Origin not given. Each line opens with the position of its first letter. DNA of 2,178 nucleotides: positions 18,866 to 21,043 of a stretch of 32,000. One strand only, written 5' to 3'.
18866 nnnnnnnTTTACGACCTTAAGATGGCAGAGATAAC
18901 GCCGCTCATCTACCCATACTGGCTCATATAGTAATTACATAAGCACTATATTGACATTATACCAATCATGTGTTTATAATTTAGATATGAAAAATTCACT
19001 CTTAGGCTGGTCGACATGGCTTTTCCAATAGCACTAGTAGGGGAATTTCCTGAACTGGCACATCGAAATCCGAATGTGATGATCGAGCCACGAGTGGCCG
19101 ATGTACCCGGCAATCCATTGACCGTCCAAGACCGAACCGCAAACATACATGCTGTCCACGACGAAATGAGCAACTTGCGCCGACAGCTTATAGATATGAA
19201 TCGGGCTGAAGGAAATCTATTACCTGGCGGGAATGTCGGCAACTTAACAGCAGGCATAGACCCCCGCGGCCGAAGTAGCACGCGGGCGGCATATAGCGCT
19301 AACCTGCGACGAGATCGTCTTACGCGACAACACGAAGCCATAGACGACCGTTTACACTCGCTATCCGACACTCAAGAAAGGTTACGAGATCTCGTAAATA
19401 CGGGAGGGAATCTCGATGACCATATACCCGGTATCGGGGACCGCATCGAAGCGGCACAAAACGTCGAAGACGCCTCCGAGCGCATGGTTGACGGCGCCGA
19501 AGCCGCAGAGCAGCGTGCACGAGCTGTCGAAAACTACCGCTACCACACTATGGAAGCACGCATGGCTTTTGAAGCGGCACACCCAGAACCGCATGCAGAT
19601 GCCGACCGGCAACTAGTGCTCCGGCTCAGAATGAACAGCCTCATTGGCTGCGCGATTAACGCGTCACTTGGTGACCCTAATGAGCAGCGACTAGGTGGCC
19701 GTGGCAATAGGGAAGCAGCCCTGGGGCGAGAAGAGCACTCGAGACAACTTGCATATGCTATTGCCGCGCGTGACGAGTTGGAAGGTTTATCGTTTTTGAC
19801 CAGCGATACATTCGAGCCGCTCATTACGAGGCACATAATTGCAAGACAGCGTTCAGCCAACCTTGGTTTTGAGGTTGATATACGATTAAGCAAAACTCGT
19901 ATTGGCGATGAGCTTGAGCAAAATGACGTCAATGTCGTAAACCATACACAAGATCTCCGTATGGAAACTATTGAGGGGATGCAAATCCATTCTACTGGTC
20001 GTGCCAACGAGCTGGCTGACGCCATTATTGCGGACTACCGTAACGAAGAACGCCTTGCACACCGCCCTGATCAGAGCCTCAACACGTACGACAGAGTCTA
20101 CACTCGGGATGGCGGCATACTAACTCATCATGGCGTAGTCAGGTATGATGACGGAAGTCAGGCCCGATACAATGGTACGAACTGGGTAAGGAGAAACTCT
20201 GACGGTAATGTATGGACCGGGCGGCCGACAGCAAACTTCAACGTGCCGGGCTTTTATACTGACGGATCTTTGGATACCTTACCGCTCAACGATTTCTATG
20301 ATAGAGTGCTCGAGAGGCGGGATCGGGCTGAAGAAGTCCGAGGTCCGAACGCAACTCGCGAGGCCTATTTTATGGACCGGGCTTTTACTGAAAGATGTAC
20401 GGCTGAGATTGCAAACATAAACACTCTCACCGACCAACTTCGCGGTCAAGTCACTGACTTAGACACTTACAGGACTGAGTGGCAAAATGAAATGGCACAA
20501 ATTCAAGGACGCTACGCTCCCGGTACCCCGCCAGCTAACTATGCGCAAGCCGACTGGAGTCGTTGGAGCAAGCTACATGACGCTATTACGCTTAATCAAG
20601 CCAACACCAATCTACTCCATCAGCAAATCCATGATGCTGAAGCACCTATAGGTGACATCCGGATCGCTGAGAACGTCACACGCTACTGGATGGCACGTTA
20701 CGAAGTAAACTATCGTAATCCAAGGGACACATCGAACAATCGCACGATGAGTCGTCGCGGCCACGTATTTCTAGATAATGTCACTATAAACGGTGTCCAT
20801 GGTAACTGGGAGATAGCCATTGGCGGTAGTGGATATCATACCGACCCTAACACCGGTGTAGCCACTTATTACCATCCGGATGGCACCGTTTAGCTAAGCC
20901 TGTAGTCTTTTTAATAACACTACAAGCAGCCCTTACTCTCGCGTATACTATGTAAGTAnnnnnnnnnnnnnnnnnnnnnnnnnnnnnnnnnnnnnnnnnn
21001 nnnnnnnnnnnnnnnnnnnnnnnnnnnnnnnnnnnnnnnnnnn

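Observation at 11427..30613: Complete-looking ~19 kb type IV secretion-like locus in two divergent operons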

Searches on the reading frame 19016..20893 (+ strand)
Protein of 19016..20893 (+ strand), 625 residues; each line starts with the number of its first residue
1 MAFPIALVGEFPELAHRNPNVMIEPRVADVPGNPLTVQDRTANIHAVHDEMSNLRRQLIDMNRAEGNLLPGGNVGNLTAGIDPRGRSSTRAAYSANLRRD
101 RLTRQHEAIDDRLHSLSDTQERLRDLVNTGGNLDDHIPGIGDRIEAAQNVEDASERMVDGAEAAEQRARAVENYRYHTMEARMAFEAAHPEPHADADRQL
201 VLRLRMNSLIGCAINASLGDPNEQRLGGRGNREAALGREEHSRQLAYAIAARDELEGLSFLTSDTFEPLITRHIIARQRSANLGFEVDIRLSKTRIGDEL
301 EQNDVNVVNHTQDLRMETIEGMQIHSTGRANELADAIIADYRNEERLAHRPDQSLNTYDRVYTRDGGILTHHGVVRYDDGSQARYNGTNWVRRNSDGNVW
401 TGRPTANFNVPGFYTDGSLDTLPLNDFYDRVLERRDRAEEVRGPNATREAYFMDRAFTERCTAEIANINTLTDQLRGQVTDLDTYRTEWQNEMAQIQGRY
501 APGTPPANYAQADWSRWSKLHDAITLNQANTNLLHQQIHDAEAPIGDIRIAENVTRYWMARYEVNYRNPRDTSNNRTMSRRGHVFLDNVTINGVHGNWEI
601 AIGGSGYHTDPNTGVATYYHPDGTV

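Call 4: search_protein_families(library=pfam, max_evalue=0.1, proteins=[window:19016-20893:+])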
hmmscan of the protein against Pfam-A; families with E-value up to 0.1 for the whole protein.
window:19016-20893:+ (625 aa): 1 family
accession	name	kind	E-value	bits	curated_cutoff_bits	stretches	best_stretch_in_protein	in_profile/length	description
PF14362.11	DUF4407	-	0.001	18.9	31.3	1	95-204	132-246/297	Domain of unknown function (DUF4407)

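Call 7: search_protein_families(library=ncbifam, max_evalue=0.01, proteins=[window:19016-20893:+])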
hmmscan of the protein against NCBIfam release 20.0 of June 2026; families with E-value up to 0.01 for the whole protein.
window:19016-20893:+ (625 aa): 2 families
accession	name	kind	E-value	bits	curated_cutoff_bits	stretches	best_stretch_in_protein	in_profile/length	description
NF045487.1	ASRP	equivalog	0.0021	16.8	300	0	98-177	126-205/593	archaea-specific SMC-related protein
NF047515.1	SpiroCoCo_C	equivalog_domain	0.006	15.8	125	0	101-172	101-172/313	SpiroCoCo family coiled-coil protein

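Call 29: find_homologous_proteins(query=window:19016-20893:+, max_evalue=0.001)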
Query window:19016-20893:+ (625 aa): 1 proteins with E <= 0.001 among 8000 candidates.
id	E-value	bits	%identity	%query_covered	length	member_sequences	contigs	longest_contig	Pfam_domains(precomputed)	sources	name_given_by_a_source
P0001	0.0e+0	1424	100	100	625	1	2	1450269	-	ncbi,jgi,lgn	-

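Call 31: find_encoding_contigs(protein=P0001, flank=10000, max_places=3)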
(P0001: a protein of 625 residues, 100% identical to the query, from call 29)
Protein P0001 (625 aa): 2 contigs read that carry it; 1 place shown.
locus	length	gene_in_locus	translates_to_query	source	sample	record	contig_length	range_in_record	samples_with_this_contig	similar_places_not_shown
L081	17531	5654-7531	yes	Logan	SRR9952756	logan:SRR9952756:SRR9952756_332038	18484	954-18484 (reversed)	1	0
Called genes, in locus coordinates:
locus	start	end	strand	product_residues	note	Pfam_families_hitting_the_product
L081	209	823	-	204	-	-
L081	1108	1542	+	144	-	-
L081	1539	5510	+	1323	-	-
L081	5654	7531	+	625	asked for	-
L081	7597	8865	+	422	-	PF12666:PrgI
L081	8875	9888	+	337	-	PF26593:TraC-like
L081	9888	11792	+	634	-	PF01935:DUF87 (weak), PF19044:P-loop_TraG, PF12846:AAA_10 (weak)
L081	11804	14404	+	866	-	-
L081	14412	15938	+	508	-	-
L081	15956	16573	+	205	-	-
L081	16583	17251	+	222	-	-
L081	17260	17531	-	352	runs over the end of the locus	PF02463:SMC_N, PF13175:AAA_15, PF13476:AAA_23, PF13304:AAA_21 (weak)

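Call 46: search_protein_families(library=pfam, alignment_id=A4, max_evalue=0.01)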
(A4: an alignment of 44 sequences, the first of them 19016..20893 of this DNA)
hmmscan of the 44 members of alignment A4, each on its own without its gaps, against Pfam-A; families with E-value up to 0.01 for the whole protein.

A. member 1, window:19016-20893:+ (625 aa): 1 family
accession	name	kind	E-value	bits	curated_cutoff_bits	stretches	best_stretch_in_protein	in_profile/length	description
PF14362.11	DUF4407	-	0.001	18.9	31.3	1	95-204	132-246/297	Domain of unknown function (DUF4407)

B. families by the number of members that match (of 44 scanned): 36 families (the first 25 are shown)
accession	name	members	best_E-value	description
PF05221.23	AdoHcyase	2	5.8e-133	S-adenosyl-L-homocysteine hydrolase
PF00670.27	AdoHcyase_NAD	2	4.2e-80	S-adenosyl-L-homocysteine hydrolase, NAD binding domain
PF00294.29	PfkB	2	4.5e-42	pfkB family carbohydrate kinase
PF02826.25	2-Hacid_dh_C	2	6.6e-10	D-isomer specific 2-hydroxyacid dehydrogenase, NAD binding domain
PF07991.19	KARI_N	2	4.5e-06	Acetohydroxy acid isomeroreductase, NADPH-binding domain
PF02254.24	TrkA_N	2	0.00071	TrkA-N domain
PF00677.23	Lum_binding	1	1.3e-44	Lumazine binding domain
PF00885.24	DMRL_synthase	1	3.9e-43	6,7-dimethyl-8-ribityllumazine synthase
PF01687.23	Flavokinase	1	5.6e-27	Riboflavin kinase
PF05531.17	NPV_P10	1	4.6e-06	Nucleopolyhedrovirus P10 protein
PF10779.14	XhlA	1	1.7e-05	Haemolysin XhlA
PF23991.1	DUF7310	1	2.1e-05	Coiled-coil region of unknown function (DUF7310)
PF06009.19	Laminin_II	1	2.7e-05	Laminin Domain II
PF04108.17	ATG17_like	1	4.8e-05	Autophagy protein ATG17-like domain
PF00261.25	Tropomyosin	1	4.8e-05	Tropomyosin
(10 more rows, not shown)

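Call 64: search_protein_representatives(protein=window:19016-20893:+)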
Query: 625 residues. Proteins with E-value up to 0.001 (for the whole library): 4; up to 1e-10: 3; up to 1e-30: 3. The best 4 are listed.
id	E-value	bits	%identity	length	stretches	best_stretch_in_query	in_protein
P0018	2.7e-52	194.7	32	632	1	12-625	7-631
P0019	3.0e-37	145.0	30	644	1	12-622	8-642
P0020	6.3e-33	130.7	70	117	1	275-375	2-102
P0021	3.2e-05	39.2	28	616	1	357-623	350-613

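Call 65: find_encoding_contigs(protein=P0018, flank=10000, max_places=3)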
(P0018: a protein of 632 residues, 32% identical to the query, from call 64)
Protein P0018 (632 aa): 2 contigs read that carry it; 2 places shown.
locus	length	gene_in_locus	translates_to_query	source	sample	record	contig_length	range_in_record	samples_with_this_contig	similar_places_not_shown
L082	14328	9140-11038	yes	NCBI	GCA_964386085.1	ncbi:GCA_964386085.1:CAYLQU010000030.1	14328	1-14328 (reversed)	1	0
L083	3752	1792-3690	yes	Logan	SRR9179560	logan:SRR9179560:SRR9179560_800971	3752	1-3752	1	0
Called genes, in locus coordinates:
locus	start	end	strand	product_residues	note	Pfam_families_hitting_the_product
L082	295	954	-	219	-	PF18912:DZR_2 (weak), PF00156:Pribosyltran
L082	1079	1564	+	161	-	PF00011:HSP20, PF17886:ArsA_HSP20 (weak)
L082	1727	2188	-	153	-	PF04956:TrbC, PF18895:T4SS_pilin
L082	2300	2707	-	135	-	PF18895:T4SS_pilin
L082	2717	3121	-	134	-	PF18895:T4SS_pilin (weak)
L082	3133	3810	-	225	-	PF18895:T4SS_pilin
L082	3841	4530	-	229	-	PF18895:T4SS_pilin (weak)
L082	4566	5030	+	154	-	-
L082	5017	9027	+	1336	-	PF19590:TrbL_3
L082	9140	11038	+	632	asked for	-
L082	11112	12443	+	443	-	PF12666:PrgI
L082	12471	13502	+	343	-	PF26593:TraC-like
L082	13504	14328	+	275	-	?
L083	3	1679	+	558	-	?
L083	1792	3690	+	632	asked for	-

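Call 79: predict_structure(alignment_id=A9)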
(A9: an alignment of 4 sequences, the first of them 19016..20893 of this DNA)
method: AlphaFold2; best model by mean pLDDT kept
length: 625 residues; sequences in the alignment: 4
mean_pLDDT: 52.4   pTM: 0.28
mean pLDDT of the five models: 52.4, 51.2, 49.5, 47.7, 43.5
residues with pLDDT >= 90: 0; 70-90: 112; 50-70: 202; < 50: 311
segments of 3 or more residues with pLDDT < 50: 1-36, 68-87, 130-172, 182-274, 276-281, 286-300, 314-366, 402-417, 509-511, 564-577
pLDDT, mean of each block of 10 residues (from residue 1): 28 30 27 45 59 64 54 44 50 62 67 67 58 36 38 37 42 50 45 42 41 34 34 36 43 36 37 47 49 38 56 47 34 37 34 33 47 56 64 63 38 44 79 74 60 77 82 79 71 68 54 57 73 82 77 68 44 42 61 68 71 70 54
secondary structure, 60 per line:
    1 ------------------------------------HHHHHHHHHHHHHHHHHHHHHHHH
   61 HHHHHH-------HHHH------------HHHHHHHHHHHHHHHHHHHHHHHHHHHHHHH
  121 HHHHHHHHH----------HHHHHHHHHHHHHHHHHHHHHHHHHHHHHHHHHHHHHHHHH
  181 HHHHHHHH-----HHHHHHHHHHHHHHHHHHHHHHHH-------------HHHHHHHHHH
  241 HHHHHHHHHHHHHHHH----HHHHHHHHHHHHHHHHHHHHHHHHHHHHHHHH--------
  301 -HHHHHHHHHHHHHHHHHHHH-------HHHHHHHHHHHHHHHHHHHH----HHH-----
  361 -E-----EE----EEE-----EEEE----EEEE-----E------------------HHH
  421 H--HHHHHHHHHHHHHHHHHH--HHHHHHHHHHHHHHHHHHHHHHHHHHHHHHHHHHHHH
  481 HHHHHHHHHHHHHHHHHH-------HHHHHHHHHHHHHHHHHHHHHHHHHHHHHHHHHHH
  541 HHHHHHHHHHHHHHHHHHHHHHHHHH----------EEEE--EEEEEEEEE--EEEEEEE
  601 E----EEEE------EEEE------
elements in order: H37-66 H74-77 H90-129 H140-188 H194-217 H231-256 H261-292 H302-321 H329-348 E374-376 E382-385 E390-393 H418-421 H424-441 H444-498 H506-566 E577-580 E583-591 E594-601 E606-609 E616-619

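Call 83: fold_search(model_id=the predicted structure, library=pdb)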
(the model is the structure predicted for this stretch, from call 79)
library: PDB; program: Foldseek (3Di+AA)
matches with E <= 10: 503; with E <= 0.001: 0
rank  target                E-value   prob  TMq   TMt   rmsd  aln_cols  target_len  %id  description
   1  8tdu_D                4.8e-02  0.66  0.10  0.23  16.5       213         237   12  STX-478, a Mutant-Selective, Allosteric Inhibitor bound to PI3Kalpha (released 2023-09-06)
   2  8tdu_B                7.3e-02  0.63  0.10  0.23  16.4       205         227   12  STX-478, a Mutant-Selective, Allosteric Inhibitor bound to PI3Kalpha (released 2023-09-06)
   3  4zop_B                1.3e-01  0.47  0.11  0.22  17.1       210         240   13  Co-crystal Structure of Lipid Kinase PI3K alpha with a selective phosphatidylinositol-3 kinase alpha inhibitor (released 2016-05-18)
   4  8otz_EP               1.3e-01  0.33  0.13  0.19  52.2       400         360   14  48-nm repeat of the native axonemal doublet microtubule from bovine sperm (released 2023-11-22)
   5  7rro_C2               1.6e-01  0.63  0.16  0.25  57.7       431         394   13  Structure of the 48-nm repeat doublet microtubule from bovine tracheal cilia (released 2021-10-27)
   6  5ukj_B                1.6e-01  0.47  0.09  0.21  17.6       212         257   13  The co-structure of N,N-dimethyl-4-[(6R)-6-methyl-5-(1H-pyrrolo[2,3- b]pyridin-4-yl)-4,5,6,7-tetrahydropyrazolo[1,5- a (released 2017-05-10)
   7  4ykn                  1.8e-01  0.35  0.11  0.07  23.1       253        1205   11  Pi3K alpha lipid kinase with Active Site Inhibitor (released 2015-06-17)
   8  1jch_A                1.9e-01  0.87  0.17  0.21  22.0       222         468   14  Crystal Structure of Colicin E3 in Complex with its Immunity Protein (released 2001-11-30)
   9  8iyj_V6               1.9e-01  0.57  0.16  0.27  51.2       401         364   13  Cryo-EM structure of the 48-nm repeat doublet microtubule from mouse sperm (released 2023-07-05)
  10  4waf_B                1.9e-01  0.41  0.11  0.21  17.1       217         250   12  Crystal Structure of a novel tetrahydropyrazolo[1,5-a]pyrazine in an engineered PI3K alpha (released 2014-12-31)
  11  8otz_C8               2.0e-01  0.54  0.15  0.22  57.7       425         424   13  48-nm repeat of the native axonemal doublet microtubule from bovine sperm (released 2023-11-22)
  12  9lwq_B                2.0e-01  0.38  0.10  0.23  15.5       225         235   15  Cryo-EM structure of PI3Kalpha in complex with compound UCL-TRO-1938 (released 2025-10-01)
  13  7tz7_B                2.0e-01  0.38  0.09  0.20  17.6       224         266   12  PI3K alpha in complex with an inhibitor (released 2022-05-18)
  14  8snb_1H               2.0e-01  0.30  0.13  0.19  51.5       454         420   11  atomic model of sea urchin sperm doublet microtubule (48-nm periodicity) (released 2023-06-28)
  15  8to0_AI               2.2e-01  0.51  0.16  0.25  58.4       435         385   12  48-nm repeating structure of doublets from mouse sperm flagella (released 2023-11-01)
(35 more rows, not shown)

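Call 104: find_encoding_contigs(protein=P0019, flank=8000, max_places=2)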
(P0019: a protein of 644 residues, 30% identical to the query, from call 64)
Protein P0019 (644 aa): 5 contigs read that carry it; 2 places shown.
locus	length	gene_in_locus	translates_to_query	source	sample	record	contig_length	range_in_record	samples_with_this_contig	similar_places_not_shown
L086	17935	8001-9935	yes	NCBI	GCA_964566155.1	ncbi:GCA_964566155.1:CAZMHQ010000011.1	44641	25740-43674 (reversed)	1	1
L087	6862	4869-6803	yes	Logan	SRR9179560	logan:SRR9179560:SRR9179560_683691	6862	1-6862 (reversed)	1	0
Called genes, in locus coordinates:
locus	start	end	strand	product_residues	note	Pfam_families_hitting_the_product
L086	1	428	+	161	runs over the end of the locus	PF00011:HSP20, PF17886:ArsA_HSP20 (weak)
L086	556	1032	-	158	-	PF04956:TrbC (weak), PF18895:T4SS_pilin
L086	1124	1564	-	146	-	PF18895:T4SS_pilin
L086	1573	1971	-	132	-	PF18895:T4SS_pilin (weak)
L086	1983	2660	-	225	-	PF18895:T4SS_pilin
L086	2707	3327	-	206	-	PF18895:T4SS_pilin (weak)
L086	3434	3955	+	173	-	-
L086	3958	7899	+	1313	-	-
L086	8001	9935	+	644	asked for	-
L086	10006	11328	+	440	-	PF12666:PrgI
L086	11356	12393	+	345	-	PF26593:TraC-like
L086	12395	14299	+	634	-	PF01935:DUF87 (weak), PF19044:P-loop_TraG, PF12846:AAA_10 (weak)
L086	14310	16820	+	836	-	-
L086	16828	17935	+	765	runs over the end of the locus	PF01520:Amidase_3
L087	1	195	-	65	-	?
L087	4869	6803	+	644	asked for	-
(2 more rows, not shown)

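Call 105: find_encoding_contigs(protein=P0021, flank=8000, max_places=2)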
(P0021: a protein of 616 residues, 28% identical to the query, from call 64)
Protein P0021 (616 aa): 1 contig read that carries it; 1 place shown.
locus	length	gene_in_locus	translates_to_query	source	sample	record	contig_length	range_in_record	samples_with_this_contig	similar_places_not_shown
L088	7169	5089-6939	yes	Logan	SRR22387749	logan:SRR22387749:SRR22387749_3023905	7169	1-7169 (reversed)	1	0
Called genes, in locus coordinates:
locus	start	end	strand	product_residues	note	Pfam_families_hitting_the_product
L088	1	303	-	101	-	?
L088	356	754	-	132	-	PF18895:T4SS_pilin (weak)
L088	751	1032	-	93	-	PF18895:T4SS_pilin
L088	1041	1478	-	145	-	PF18895:T4SS_pilin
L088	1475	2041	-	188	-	PF18895:T4SS_pilin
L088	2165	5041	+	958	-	PF19590:TrbL_3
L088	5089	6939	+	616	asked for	-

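Call 106: search_protein_families(library=pfam, max_evalue=1, proteins=[L082:5017-9027:+, L088:2165-5041:+, L086:3958-7899:+, P0018, P0019, P0021])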
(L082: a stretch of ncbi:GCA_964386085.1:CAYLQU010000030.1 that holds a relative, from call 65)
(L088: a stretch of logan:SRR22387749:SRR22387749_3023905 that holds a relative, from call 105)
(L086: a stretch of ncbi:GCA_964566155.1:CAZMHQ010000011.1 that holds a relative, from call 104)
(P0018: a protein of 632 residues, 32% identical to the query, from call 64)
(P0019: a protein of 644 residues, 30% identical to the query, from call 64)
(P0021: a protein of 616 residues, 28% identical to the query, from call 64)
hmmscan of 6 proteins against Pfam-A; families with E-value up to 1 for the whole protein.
L082:5017-9027:+ (1336 aa): 0 families

L088:2165-5041:+ (958 aa): 2 families
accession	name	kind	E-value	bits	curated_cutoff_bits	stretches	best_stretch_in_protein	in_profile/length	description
PF07729.17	FCD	-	0.074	13.9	24.3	1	681-754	34-114/125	FCD domain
PF15974.10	Cadherin_tail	-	0.12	13.3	22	1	802-890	11-104/134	Cadherin C-terminal cytoplasmic tail, catenin-binding region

L086:3958-7899:+ (1313 aa): 0 families

P0018 (632 aa): 1 family
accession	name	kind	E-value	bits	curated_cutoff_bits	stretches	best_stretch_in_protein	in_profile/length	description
PF13565.12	HTH_32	-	0.43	11.6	33.7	1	158-211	1-56/73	Homeodomain-like domain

P0019 (644 aa): 0 families

P0021 (616 aa): 0 families
